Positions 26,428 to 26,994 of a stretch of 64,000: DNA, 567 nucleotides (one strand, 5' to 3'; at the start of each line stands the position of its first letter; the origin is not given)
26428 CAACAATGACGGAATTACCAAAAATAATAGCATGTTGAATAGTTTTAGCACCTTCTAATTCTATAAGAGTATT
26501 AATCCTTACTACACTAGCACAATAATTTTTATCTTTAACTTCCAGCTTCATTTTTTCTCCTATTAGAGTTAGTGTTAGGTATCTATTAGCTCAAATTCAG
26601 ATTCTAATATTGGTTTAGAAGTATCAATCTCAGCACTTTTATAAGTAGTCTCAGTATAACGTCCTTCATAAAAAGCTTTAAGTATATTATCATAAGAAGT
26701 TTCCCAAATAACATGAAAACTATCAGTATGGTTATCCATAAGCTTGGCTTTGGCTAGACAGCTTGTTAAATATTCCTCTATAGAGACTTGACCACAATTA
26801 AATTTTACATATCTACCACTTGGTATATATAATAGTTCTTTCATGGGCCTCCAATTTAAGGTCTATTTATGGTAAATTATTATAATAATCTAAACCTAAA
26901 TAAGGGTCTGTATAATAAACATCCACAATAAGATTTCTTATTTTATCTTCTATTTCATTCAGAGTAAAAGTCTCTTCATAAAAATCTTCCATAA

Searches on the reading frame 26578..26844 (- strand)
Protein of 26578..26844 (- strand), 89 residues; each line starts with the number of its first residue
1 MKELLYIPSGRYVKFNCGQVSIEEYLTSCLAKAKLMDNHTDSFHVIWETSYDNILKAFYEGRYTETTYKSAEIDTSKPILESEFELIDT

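Call 7: search_protein_families(library=pfam, max_evalue=1, proteins=[window:26578-26844:-])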
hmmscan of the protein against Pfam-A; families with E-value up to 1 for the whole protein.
seq(89 aa): 2 families
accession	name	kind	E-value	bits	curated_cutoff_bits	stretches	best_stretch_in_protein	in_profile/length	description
PF14628.11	DUF4454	-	0.08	13.1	25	1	36-62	122-147/210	Domain of unknown function (DUF4454)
PF21616.3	Topo-V_HhH_2_2nd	-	0.12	12.8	27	1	31-71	16-55/58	Topoisomerase V, second (HhH)2 tandem domain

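Call 8: search_protein_families(library=phrogs, max_evalue=1, proteins=[window:26578-26844:-])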
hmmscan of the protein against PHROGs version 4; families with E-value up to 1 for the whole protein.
seq(89 aa): 2 families
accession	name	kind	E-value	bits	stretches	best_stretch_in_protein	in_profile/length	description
phrog_15693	-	unknown function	0.17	12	1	5-56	60-109/253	-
phrog_24300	-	unknown function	0.26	12.3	1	23-36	38-51/57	-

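Call 51: predict_structure(alignment_id=A3)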
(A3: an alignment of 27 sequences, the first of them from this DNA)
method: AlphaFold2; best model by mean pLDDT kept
length: 89 residues; sequences in the alignment: 27
mean_pLDDT: 88.7   pTM: 0.76
mean pLDDT of the five models: 88.7, 87.8, 87.5, 87.1, 86.3
residues with pLDDT >= 90: 69; 70-90: 9; 50-70: 7; < 50: 4
segments of 3 or more residues with pLDDT < 50: 41-44
pLDDT, mean of each block of 10 residues (from residue 1): 96 94 94 74 62 94 94 94 96
secondary structure, 60 per line:
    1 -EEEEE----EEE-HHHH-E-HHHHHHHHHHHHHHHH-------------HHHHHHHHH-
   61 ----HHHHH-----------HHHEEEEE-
elements in order: E2-6 E11-13 H15-18 H22-37 H51-59 H65-69 E84-88
